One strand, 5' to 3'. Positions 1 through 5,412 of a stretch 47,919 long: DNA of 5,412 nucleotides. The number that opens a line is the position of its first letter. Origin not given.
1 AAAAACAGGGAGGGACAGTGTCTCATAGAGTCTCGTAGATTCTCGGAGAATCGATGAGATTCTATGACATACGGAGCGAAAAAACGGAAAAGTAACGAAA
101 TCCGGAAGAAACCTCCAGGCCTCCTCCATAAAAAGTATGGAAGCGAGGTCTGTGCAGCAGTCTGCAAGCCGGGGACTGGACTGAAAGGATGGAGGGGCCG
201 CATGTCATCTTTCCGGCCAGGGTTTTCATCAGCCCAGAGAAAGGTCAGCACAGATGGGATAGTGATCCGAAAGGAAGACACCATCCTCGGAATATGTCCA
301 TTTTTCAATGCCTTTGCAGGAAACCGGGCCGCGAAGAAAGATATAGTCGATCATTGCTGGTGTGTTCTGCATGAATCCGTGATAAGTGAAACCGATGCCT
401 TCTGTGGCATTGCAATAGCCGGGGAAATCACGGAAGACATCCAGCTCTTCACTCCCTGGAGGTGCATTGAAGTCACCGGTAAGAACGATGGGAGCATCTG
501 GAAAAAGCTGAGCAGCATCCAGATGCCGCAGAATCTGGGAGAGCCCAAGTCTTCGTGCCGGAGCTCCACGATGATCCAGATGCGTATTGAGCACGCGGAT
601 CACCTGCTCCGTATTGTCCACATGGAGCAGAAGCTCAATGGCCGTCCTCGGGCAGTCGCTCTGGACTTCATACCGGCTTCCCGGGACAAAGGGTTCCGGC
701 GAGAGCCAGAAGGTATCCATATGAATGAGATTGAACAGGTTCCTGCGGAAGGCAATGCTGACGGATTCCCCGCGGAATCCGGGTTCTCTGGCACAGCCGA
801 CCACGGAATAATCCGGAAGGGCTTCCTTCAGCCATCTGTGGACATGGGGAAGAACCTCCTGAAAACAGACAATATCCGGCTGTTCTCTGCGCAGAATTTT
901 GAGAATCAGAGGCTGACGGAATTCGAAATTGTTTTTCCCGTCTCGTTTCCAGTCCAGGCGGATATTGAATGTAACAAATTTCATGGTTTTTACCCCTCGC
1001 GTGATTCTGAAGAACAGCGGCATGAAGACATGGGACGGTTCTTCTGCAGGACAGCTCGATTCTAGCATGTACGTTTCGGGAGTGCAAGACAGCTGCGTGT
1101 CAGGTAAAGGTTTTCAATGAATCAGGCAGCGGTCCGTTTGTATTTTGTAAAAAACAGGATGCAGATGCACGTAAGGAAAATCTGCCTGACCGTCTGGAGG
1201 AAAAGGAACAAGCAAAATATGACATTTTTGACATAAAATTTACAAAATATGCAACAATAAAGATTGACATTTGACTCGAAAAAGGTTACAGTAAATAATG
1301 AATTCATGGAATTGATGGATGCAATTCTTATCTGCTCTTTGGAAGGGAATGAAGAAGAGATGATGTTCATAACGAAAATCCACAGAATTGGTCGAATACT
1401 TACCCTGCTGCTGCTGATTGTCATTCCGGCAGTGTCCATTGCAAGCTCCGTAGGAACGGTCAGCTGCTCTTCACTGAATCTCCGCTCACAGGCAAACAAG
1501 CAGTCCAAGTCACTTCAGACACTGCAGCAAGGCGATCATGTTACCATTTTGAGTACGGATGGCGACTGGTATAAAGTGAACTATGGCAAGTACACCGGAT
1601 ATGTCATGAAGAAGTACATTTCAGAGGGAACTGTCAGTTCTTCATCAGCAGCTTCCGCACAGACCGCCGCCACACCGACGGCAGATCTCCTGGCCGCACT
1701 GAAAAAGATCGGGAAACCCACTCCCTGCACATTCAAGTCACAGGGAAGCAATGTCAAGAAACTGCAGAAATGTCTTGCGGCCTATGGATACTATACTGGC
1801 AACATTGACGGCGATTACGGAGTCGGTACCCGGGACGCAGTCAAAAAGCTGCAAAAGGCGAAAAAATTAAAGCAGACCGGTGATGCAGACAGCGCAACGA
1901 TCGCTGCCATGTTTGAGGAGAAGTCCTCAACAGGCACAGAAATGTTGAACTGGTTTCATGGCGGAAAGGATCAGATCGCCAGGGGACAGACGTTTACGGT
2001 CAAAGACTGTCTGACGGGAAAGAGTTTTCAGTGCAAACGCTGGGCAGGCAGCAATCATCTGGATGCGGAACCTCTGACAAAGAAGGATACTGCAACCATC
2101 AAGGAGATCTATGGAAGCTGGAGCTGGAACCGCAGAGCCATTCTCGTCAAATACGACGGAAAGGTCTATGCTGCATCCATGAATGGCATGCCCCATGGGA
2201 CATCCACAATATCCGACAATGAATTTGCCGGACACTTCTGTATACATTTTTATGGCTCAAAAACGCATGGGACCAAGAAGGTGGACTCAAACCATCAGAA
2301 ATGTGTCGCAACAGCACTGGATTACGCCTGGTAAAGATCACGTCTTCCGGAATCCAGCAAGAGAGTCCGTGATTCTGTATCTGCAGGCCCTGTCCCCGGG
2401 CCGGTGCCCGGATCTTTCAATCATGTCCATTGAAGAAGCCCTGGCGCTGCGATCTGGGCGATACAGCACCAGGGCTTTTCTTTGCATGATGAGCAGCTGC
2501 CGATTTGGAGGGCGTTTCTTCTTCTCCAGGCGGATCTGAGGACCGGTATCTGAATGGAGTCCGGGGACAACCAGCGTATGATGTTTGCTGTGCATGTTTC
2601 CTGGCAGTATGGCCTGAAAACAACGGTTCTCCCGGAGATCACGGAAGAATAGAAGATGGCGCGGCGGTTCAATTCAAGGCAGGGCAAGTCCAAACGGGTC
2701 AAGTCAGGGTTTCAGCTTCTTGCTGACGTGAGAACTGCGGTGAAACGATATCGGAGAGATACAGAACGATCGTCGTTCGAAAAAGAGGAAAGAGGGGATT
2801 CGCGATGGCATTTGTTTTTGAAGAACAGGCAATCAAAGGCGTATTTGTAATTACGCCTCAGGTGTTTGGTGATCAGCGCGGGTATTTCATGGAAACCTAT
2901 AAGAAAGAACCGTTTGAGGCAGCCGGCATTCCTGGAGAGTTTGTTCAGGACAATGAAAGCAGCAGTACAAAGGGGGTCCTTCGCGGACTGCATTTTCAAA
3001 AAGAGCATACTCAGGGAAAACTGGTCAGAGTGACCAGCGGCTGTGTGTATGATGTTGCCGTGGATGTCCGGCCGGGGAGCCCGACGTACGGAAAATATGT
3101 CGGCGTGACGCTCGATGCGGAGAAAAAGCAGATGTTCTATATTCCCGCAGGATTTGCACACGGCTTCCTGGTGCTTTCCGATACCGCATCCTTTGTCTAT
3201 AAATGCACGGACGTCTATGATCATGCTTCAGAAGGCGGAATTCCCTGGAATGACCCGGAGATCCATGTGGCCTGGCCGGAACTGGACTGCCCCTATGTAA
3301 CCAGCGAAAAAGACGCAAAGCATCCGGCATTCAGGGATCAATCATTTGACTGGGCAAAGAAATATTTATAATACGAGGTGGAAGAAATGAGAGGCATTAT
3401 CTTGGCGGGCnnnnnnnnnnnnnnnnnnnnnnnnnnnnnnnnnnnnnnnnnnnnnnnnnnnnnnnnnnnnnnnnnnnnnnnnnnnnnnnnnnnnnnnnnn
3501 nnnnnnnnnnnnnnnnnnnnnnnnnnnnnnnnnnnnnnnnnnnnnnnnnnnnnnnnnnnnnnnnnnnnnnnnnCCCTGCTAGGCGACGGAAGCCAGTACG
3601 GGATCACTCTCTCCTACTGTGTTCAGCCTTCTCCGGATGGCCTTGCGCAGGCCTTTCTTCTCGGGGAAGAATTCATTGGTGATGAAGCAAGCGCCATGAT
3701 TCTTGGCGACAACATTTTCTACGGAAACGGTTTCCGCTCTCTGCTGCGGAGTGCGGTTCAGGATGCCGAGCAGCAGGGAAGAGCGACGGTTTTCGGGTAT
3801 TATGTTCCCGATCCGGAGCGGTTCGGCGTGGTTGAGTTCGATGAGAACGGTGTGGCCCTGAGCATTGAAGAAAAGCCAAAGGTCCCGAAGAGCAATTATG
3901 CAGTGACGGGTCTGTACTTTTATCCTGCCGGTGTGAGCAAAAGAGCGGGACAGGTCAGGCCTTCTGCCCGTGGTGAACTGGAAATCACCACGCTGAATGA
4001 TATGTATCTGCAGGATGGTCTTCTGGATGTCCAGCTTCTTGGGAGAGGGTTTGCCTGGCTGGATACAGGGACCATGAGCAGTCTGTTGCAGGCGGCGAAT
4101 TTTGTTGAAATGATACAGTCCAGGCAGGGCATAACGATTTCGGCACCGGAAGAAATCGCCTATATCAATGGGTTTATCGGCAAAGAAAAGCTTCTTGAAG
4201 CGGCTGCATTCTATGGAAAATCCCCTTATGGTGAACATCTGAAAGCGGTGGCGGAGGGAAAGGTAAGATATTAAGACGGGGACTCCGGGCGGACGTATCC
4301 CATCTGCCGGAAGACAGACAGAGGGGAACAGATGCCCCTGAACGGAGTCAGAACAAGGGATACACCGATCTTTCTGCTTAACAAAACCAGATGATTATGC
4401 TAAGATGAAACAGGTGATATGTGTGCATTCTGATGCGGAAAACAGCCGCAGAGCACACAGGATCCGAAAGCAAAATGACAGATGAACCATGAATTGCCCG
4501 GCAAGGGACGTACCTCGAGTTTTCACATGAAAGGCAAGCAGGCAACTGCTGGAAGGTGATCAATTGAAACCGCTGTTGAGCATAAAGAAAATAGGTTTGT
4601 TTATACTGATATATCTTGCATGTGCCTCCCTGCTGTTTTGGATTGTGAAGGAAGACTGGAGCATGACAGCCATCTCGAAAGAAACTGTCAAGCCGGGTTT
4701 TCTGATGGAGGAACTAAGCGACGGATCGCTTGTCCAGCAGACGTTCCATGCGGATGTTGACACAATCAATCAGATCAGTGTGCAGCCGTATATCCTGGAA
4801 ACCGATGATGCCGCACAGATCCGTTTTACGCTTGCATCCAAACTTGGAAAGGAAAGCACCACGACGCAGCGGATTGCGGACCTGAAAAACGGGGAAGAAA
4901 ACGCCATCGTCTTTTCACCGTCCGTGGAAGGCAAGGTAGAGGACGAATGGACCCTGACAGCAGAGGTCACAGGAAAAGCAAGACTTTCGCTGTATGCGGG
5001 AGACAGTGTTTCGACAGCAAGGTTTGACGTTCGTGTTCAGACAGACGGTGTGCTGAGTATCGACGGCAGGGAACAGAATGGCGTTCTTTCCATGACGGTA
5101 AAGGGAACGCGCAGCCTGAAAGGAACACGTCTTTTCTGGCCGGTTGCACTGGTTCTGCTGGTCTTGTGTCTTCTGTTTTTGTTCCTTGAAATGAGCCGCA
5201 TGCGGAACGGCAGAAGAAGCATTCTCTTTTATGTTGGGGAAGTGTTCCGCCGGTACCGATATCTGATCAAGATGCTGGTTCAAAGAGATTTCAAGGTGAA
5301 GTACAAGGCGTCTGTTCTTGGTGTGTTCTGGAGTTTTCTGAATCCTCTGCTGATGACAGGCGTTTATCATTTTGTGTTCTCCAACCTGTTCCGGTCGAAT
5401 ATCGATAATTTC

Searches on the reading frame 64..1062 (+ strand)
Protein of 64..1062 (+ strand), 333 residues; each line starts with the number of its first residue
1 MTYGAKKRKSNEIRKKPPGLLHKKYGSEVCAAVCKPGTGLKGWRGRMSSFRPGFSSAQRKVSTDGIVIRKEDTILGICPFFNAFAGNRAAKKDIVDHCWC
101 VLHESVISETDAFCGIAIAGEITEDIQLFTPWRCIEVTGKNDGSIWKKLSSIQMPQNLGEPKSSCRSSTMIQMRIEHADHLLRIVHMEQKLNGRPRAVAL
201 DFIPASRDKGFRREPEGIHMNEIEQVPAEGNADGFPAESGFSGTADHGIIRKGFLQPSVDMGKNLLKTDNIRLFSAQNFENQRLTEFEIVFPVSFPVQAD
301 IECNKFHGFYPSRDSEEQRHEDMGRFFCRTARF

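Call 4: search_protein_families(library=pfam, proteins=[window:64-1062:+], max_evalue=0.001)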
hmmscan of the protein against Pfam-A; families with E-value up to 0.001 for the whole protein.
window:64-1062:+ (333 aa): 0 families

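Call 6: search_protein_families(library=ncbifam, proteins=[window:64-1062:+], max_evalue=0.01)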
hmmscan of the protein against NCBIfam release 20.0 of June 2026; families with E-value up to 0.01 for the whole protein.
window:64-1062:+ (333 aa): 0 families

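Call 52: search_protein_families(library=pfam, proteins=[window:64-1062:+], max_evalue=5)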
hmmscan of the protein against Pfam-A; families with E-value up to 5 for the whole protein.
window:64-1062:+ (333 aa): 2 families
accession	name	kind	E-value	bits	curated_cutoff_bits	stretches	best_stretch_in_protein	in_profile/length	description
PF02943.20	FeThRed_B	-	0.038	14.5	22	1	64-124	32-92/106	Ferredoxin thioredoxin reductase catalytic beta chain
PF08699.15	ArgoL1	-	0.17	12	22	1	37-54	19-36/52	Argonaute linker 1 domain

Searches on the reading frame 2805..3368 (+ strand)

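Call 4: search_protein_families(library=pfam, proteins=[window:2805-3368:+], max_evalue=0.001)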
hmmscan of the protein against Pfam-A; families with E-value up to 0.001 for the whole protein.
window:2805-3368:+ (188 aa): 1 family
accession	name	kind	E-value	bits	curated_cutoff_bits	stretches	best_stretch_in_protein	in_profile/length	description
PF00908.23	dTDP_sugar_isom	-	5.5e-72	241.4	27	1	8-178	2-168/168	dTDP-4-dehydrorhamnose 3,5-epimerase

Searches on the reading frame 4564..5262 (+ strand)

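Call 52: search_protein_families(library=pfam, proteins=[window:4564-5262:+], max_evalue=5)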
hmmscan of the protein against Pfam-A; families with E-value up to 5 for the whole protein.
window:4564-5262:+ (233 aa): 2 families
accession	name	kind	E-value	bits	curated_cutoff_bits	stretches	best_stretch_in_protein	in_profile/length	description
PF18906.5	Phage_tube_2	-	0.014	15.4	27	1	70-186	78-186/266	Phage tail tube protein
PF01002.24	Flavi_NS2B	-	0.026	14.8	23.5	1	144-205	61-120/127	Flavivirus non-structural protein NS2B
